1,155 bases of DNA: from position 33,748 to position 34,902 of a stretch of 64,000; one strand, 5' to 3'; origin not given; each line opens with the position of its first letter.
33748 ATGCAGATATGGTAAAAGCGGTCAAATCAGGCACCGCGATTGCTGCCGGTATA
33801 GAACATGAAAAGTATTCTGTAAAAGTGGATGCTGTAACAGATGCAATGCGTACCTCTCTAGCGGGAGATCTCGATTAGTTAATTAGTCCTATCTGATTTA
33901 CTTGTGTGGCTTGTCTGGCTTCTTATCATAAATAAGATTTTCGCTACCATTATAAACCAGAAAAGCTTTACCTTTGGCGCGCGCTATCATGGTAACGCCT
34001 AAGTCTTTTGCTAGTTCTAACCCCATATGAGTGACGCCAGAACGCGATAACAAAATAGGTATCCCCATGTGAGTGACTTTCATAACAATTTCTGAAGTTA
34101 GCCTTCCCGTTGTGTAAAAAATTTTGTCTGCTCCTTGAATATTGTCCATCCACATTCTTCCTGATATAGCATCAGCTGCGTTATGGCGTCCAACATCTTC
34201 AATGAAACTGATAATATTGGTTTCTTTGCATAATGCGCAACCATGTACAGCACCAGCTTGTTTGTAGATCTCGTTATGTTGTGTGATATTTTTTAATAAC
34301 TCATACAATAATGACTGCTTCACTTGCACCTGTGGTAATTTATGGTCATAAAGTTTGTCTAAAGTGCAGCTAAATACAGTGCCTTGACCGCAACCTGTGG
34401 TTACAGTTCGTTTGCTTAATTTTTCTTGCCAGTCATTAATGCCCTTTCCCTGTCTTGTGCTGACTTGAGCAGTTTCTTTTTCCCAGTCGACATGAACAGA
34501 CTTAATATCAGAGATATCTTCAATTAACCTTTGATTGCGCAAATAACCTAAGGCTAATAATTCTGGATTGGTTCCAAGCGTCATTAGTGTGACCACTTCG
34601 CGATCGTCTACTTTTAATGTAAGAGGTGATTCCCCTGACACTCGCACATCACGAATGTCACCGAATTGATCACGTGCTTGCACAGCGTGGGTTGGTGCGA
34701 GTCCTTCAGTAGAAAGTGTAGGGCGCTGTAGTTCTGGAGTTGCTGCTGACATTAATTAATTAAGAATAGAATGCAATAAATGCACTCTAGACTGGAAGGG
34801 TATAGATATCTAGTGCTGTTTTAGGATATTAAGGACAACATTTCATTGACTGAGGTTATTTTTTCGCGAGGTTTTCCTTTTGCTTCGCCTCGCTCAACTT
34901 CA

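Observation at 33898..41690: Eight-gene cluster looks like a complete pterin-dependent, NADPH/ferredoxin-linked formylmethanofuran dehydrogenase, not the metal-free Fhc hydrolase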

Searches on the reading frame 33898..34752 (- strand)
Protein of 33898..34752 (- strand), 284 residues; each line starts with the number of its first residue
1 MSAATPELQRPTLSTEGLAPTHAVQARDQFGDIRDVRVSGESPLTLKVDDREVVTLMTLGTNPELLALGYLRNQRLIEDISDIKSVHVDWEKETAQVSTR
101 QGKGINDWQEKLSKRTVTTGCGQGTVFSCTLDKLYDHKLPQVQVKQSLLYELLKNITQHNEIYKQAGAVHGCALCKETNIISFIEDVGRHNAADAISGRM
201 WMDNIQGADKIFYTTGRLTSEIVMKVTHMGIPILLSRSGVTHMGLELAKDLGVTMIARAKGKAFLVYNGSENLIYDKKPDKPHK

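Call 4: search_protein_families(library=pfam, proteins=[window:33898-34752:-])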
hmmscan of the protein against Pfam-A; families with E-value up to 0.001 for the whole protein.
window:33898-34752:- (284 aa): 1 family
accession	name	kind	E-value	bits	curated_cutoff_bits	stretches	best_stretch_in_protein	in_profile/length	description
PF02634.21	FdhD-NarQ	-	1.9e-74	250.8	27.2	1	41-273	3-236/237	FdhD/NarQ family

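Call 5: search_protein_families(library=ncbifam, proteins=[window:33898-34752:-])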
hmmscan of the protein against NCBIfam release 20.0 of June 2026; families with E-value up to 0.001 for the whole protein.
window:33898-34752:- (284 aa): 2 families
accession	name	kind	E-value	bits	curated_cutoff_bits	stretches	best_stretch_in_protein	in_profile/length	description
NF001943.0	PRK00724.1-2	equivalog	6.9e-40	136.8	269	1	29-272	18-271/274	formate dehydrogenase accessory sulfurtransferase FdhD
TIGR00129.1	fdhD_narQ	equivalog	6.7e-36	123.9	140.9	1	37-273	4-235/237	formate dehydrogenase accessory sulfurtransferase FdhD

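Call 47: search_solved_structures(query=window:33898-34752:-, max_evalue=0.001, show_alignments=2)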
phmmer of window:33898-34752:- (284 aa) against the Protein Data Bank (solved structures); distinct sequences matched with E-value up to 0.001: 2.
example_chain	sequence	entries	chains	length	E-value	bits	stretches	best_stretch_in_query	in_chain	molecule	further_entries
2pw9_A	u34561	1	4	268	1.8e-25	92.9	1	34-275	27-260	Putative formate dehydrogenase accessory protein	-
4pde_A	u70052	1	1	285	4e-11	45.9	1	27-270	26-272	Protein FdhD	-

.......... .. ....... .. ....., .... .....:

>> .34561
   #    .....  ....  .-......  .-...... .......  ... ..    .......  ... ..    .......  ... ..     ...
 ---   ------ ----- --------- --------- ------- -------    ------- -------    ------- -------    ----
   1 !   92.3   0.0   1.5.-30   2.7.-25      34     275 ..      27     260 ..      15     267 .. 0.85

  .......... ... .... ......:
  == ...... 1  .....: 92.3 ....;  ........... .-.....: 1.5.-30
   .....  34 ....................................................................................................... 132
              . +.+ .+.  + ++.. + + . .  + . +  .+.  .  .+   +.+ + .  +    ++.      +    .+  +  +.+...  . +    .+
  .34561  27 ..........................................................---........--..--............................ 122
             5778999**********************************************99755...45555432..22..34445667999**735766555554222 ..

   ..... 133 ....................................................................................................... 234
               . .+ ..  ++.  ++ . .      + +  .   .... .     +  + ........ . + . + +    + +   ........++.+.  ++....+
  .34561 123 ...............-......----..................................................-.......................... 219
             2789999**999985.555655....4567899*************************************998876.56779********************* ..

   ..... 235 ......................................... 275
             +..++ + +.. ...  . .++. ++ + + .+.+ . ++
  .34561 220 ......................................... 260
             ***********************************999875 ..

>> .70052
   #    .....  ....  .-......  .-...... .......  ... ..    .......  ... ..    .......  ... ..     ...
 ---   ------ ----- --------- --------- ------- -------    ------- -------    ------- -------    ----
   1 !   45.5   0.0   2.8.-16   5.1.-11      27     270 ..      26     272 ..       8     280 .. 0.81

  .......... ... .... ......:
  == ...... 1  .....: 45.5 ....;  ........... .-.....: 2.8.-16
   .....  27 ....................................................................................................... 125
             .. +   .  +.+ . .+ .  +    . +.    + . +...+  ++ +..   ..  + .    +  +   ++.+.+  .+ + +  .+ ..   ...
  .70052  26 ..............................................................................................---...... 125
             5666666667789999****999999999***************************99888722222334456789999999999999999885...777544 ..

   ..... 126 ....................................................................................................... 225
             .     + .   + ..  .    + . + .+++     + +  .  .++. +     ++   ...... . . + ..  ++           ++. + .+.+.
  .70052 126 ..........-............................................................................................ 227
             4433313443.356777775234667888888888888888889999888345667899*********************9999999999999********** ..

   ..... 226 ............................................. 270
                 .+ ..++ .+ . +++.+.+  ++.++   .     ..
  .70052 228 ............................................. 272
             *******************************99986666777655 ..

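Call 61: find_related_loci(query=window:33898-34752:-, collection=metagenome_contigs, flank=8000)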
Query window:33898-34752:- (284 aa) in metagenome_contigs; peptide patterns used: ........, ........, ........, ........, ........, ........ (x = any residue, [..] = any of these).
67 stretches matched a pattern; 12 encode a relative of the query (tblastn E <= 1e-3); 12 distinct loci.
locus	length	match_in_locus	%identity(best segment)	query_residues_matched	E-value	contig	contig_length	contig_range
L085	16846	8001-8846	82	1-282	6e-160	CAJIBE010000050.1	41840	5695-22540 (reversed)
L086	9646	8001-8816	79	11-282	5e-149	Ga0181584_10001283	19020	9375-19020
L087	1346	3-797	79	18-282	2e-161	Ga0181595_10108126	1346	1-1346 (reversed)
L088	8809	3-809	79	14-282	1e-147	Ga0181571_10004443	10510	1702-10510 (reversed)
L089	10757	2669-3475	75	11-279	6e-144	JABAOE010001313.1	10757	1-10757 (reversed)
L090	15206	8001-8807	75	11-279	6e-144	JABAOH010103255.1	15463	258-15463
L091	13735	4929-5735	75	11-279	8e-143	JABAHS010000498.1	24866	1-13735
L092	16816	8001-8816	79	11-282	5e-149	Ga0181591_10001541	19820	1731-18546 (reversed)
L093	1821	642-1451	70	10-279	7e-141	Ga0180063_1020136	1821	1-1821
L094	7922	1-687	76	53-282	3e-121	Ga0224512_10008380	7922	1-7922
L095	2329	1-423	77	141-282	1e-73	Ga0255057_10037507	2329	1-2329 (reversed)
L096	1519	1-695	86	51-282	3e-111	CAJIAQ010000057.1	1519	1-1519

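Call 65: search_protein_families(library=pfam, proteins=[L090:779-3700:-, L090:144-758:-, L090:4971-6665:-, L090:4917-7760:+, L090:6699-7352:-, L090:7374-7856:-, L090:8797-9369:+, L090:9237-10628:+, L090:4024-4776:-, L090:12000-14954:-], max_evalue=0.000001)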
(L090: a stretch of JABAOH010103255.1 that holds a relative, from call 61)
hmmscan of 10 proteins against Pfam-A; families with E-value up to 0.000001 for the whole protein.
L090:779-3700:- (973 aa): 3 families
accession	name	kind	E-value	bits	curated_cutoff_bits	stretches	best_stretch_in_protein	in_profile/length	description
PF00384.28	Molybdopterin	-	8.8e-45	153.7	24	1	135-590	1-352/353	Molybdopterin oxidoreductase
PF01568.27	Molydop_binding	-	1.7e-21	76.7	26.8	1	839-964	1-107/110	Molydopterin dinucleotide binding domain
PF04879.21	Molybdop_Fe4S4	-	2.9e-10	40.4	22.7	1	79-129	2-52/55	Molybdopterin oxidoreductase Fe4S4 domain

L090:144-758:- (204 aa): 7 families
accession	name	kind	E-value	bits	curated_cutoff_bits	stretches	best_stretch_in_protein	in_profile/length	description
PF12838.12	Fer4_7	-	1.9e-13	51.1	27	0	87-159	2-52/52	4Fe-4S dicluster domain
PF13247.11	Fer4_11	-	5.9e-11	42.9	26.2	1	52-123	7-75/100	4Fe-4S dicluster domain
PF13187.11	Fer4_9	-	7.4e-10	39.2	27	0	12-70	1-50/52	4Fe-4S dicluster domain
PF00037.32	Fer4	-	1.4e-09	37.8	21.1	1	82-102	3-23/24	4Fe-4S binding domain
PF13237.11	Fer4_10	-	2.1e-08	34.4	25.5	0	80-123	2-46/53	4Fe-4S dicluster domain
PF12837.12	Fer4_6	-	5.6e-08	32.8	25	1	80-102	2-24/24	4Fe-4S binding domain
PF12797.12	Fer4_2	-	6.1e-08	32.6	24.5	0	80-99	3-22/22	4Fe-4S binding domain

L090:4971-6665:- (564 aa): 9 families
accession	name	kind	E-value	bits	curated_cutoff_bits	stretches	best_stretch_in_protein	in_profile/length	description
PF12838.12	Fer4_7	-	8.2e-16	58.7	27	0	202-244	3-52/52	4Fe-4S dicluster domain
PF00037.32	Fer4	-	2.8e-15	55.8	21.1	0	468-484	8-24/24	4Fe-4S binding domain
PF12837.12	Fer4_6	-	6.3e-14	51.6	25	0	430-452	2-24/24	4Fe-4S binding domain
PF13237.11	Fer4_10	-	1.8e-12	47.4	25.5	1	432-479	4-53/53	4Fe-4S dicluster domain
PF13187.11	Fer4_9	-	4.4e-10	39.9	27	1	436-483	1-52/52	4Fe-4S dicluster domain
PF13484.11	Fer4_16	-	6.7e-10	40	30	0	467-497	1-30/66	4Fe-4S double cluster binding domain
PF13183.11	Fer4_8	-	1.6e-09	38.6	27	0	430-449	47-66/68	4Fe-4S dicluster domain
PF25160.1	LdpA_Fe-S-bd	-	5.7e-09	36.1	27.6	0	204-246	5-44/49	LdpA Fe-S cluster-binding domain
PF12797.12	Fer4_2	-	1.7e-08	34.3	24.5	0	430-449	3-22/22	4Fe-4S binding domain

L090:4917-7760:+ (947 aa): 0 families

L090:6699-7352:- (217 aa): 1 family
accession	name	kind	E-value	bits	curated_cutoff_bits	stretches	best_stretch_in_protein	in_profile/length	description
PF11748.13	DUF3306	-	1.6e-25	90.6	25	1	20-132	1-120/120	Protein of unknown function (DUF3306)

L090:7374-7856:- (160 aa): 1 family
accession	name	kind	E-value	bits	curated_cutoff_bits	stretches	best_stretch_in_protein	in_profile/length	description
PF11749.13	DUF3305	-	7.7e-42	143.3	25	1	16-158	1-140/140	Protein of unknown function (DUF3305)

L090:8797-9369:+ (190 aa): 0 families

L090:9237-10628:+ (463 aa): 3 families
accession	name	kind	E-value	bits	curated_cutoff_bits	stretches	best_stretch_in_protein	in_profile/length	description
PF03453.22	MoeA_N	-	4.2e-43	147.2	30.8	1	61-223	1-160/160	MoeA N-terminal region (domain I and II)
PF00994.29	MoCF_biosynth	-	4e-31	108.1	26.6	1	236-372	1-143/144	Probable molybdopterin binding domain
PF03454.20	MoeA_C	-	3.4e-20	72.5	22.1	1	387-459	1-72/72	MoeA C-terminal region (domain IV)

L090:4024-4776:- (250 aa): 1 family
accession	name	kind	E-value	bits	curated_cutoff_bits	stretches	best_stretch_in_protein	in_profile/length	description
PF02613.20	Nitrate_red_del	-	5.9e-32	111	22.2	1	96-216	3-135/136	Nitrate reductase delta subunit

L090:12000-14954:- (984 aa): 4 families
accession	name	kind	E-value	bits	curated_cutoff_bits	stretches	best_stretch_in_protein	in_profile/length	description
PF00563.25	EAL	-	3.7e-52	177.5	31.3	1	730-963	4-235/236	EAL domain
PF00990.26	GGDEF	-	5.3e-36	124.2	23.8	1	549-704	1-159/161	Diguanylate cyclase, GGDEF domain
PF00989.32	PAS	-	2e-08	34.7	22.6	1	422-535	1-113/113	PAS fold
PF13185.12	GAF_2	-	2.7e-07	31.3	28.6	1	265-409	2-136/136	GAF domain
